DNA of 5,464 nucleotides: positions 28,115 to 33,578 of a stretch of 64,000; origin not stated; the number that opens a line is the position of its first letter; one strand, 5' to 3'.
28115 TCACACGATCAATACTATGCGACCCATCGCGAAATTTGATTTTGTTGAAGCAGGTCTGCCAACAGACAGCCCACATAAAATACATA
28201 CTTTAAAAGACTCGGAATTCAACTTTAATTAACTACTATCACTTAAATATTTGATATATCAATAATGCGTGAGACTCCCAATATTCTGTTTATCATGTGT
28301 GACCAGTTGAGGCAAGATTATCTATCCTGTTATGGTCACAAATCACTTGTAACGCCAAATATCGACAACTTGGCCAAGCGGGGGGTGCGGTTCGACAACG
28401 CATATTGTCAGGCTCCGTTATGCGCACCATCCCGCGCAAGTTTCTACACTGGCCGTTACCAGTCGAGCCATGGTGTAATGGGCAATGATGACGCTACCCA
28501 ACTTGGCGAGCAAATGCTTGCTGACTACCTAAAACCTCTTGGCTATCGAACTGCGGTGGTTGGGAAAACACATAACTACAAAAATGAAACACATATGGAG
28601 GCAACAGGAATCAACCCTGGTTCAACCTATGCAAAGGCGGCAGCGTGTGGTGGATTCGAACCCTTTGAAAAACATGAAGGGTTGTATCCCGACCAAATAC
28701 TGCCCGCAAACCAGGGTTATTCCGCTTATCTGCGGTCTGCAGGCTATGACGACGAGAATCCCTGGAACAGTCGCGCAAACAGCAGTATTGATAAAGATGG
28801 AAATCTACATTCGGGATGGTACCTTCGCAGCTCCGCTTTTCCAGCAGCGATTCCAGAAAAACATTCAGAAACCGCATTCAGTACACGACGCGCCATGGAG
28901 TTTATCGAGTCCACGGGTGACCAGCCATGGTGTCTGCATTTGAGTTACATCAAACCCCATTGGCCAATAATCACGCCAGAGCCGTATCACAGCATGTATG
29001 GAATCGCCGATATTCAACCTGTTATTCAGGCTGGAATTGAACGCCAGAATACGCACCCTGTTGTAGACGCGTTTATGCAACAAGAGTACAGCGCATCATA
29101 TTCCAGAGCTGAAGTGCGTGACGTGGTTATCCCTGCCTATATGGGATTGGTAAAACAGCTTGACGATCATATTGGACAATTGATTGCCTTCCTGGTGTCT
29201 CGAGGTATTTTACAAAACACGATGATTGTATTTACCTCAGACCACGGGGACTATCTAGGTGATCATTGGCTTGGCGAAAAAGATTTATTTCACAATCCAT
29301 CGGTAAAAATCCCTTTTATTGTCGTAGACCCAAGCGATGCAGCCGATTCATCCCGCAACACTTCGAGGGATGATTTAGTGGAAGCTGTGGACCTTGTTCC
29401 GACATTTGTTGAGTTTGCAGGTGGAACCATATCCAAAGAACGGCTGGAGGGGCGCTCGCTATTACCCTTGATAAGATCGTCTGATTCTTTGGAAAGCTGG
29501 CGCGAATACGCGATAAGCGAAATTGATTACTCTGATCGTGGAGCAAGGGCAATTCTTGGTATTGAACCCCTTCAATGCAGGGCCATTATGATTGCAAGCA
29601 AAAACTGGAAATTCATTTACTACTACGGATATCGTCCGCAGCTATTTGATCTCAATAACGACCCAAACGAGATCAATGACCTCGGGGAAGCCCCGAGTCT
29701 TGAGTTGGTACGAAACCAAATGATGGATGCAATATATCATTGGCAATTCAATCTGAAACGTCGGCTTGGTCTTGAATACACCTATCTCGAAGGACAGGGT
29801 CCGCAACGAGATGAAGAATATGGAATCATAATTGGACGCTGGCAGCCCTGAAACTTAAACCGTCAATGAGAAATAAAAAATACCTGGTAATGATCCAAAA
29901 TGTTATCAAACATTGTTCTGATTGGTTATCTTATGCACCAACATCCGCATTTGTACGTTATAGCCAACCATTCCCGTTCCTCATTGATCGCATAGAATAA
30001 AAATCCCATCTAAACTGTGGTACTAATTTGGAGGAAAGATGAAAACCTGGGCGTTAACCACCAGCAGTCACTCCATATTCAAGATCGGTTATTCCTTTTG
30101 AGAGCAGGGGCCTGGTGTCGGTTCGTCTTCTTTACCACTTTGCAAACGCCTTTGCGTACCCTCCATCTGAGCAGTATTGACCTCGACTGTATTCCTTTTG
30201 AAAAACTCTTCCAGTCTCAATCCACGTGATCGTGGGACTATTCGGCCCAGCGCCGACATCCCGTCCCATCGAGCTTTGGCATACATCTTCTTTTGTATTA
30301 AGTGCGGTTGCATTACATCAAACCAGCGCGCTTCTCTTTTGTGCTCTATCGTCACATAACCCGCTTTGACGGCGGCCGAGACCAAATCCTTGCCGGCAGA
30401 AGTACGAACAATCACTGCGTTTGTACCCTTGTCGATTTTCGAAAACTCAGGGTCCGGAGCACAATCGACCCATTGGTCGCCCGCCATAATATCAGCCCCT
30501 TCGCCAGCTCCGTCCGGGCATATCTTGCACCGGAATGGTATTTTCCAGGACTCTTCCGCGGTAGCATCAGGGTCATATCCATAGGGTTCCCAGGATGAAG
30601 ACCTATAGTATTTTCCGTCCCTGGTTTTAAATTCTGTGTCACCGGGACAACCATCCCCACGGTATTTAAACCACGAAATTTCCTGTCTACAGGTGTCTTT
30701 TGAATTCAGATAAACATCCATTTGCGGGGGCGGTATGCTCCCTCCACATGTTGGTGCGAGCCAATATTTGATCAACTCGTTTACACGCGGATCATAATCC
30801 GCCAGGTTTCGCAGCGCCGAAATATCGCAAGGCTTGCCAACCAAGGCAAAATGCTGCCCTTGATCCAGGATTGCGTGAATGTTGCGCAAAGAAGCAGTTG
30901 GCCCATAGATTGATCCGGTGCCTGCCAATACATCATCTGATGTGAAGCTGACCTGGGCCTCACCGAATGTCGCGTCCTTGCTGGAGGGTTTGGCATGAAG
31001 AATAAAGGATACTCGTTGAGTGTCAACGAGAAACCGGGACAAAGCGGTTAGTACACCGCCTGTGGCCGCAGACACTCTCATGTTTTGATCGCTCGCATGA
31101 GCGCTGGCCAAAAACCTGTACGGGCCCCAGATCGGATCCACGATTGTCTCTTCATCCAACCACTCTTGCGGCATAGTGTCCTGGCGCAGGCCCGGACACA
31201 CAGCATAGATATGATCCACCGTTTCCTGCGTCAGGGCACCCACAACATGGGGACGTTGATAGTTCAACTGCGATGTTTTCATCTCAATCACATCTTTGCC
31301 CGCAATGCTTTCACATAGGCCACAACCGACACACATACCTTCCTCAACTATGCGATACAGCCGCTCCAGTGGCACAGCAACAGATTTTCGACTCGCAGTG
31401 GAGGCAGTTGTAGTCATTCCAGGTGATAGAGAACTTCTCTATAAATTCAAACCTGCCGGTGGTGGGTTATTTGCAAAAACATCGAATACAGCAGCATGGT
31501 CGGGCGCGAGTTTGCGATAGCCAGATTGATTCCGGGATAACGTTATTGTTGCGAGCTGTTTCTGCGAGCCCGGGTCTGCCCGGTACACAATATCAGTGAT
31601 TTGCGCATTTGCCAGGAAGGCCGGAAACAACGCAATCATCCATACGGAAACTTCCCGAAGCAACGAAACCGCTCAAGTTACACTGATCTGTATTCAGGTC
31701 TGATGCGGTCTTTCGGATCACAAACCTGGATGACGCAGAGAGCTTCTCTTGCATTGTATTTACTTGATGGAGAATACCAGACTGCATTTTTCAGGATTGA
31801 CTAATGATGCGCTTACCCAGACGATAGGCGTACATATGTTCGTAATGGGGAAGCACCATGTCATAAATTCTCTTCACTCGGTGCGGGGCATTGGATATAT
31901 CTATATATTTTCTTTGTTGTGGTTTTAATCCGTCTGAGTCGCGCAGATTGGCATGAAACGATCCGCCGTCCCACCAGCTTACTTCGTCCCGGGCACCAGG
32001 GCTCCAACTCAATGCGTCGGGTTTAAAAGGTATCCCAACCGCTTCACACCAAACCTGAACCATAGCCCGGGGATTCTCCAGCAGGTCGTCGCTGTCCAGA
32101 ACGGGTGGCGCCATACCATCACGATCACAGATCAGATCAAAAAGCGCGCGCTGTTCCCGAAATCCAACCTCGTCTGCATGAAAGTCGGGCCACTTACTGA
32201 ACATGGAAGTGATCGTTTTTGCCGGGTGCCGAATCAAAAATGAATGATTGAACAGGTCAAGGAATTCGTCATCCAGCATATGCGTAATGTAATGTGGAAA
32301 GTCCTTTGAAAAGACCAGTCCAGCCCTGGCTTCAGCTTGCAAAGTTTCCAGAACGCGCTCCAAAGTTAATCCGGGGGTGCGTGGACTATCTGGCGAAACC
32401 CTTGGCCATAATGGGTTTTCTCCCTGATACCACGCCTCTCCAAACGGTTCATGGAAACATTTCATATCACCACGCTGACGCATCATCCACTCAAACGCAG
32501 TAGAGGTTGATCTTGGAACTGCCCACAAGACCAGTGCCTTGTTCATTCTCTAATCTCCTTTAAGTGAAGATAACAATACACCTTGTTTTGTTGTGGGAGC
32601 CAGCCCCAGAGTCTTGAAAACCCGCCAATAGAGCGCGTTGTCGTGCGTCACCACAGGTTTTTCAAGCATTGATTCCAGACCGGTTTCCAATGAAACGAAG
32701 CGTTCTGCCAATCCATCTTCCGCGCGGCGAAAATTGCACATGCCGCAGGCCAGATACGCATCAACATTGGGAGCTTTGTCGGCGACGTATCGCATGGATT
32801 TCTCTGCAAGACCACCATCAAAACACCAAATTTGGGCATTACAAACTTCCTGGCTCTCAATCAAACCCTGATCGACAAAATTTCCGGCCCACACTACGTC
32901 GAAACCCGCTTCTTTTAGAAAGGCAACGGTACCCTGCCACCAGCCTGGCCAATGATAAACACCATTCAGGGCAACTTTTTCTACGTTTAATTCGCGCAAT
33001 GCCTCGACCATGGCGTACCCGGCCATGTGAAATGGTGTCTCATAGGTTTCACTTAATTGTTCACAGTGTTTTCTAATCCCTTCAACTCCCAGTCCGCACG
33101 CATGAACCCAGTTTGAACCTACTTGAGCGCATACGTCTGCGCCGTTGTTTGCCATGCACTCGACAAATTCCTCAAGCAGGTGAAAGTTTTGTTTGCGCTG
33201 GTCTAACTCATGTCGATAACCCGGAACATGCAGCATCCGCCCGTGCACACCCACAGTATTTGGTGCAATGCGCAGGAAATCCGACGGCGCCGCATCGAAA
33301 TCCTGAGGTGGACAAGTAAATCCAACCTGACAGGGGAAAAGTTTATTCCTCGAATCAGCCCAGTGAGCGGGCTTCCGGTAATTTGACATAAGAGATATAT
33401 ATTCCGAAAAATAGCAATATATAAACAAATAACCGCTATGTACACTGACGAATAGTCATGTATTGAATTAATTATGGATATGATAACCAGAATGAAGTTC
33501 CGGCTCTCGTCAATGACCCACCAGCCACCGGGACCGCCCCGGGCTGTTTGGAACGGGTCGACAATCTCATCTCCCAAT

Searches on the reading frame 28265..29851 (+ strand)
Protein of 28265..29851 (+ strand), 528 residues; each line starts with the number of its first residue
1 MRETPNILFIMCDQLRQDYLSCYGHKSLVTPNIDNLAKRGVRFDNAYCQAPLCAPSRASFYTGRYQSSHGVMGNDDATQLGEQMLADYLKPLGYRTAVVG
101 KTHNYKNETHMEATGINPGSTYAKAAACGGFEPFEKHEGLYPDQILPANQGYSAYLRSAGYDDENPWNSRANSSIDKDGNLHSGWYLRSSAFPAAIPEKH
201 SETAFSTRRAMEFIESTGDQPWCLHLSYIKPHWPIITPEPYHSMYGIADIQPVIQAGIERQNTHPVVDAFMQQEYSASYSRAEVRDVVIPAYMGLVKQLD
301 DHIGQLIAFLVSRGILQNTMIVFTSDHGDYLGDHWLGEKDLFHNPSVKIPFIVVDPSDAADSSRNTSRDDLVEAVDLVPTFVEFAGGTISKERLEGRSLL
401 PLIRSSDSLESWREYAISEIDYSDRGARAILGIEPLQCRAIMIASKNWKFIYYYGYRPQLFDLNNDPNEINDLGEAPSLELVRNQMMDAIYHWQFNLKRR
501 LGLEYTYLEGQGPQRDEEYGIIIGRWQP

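Call 37: search_protein_families(library=pfam, proteins=[window:28265-29851:+], max_evalue=0.001)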
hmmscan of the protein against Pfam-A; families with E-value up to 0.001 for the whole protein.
window:28265-29851:+ (528 aa): 3 families
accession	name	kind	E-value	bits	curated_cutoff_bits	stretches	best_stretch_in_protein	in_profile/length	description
PF00884.28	Sulfatase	-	2.1e-49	168.9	25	1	5-386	1-300/301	Sulfatase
PF01663.27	Phosphodiest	-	3.9e-17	63.3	23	2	8-77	2-68/342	Type I phosphodiesterase / nucleotide pyrophosphatase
PF16347.10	SGSH_C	-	3.7e-15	56.8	29.3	1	332-491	1-149/154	N-sulphoglucosamine sulphohydrolase, C-terminal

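Call 48: find_encoding_contigs(protein=window:28265-29851:+, flank=10000, max_places=5)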
Protein window:28265-29851:+ (528 aa): no gene with exactly this product is on record in the collection.

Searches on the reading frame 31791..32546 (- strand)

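Call 37: search_protein_families(library=pfam, proteins=[window:31791-32546:-], max_evalue=0.001)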
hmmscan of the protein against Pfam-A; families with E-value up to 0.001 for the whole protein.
window:31791-32546:- (251 aa): 1 family
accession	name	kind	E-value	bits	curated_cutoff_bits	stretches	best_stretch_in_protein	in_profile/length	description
PF19798.5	Sulfotransfer_5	-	1e-17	64.8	23.2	1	5-200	3-190/226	Sulfotransferase domain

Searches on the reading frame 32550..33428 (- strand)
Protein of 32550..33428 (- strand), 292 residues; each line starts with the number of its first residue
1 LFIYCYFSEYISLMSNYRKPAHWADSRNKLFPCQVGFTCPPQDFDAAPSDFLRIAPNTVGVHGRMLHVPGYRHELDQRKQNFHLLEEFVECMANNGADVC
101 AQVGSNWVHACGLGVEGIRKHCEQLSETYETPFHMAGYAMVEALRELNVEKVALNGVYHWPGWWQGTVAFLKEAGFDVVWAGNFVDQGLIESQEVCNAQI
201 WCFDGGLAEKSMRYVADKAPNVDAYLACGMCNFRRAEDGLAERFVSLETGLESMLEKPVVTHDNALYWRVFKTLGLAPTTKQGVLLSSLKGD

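Call 37: search_protein_families(library=pfam, proteins=[window:32550-33428:-], max_evalue=0.001)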
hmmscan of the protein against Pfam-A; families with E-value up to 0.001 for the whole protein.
window:32550-33428:- (292 aa): 1 family
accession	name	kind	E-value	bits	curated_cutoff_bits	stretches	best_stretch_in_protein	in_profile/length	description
PF17645.6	Amdase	-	0.00021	21.4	25.9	1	91-280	53-221/228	Arylmalonate decarboxylase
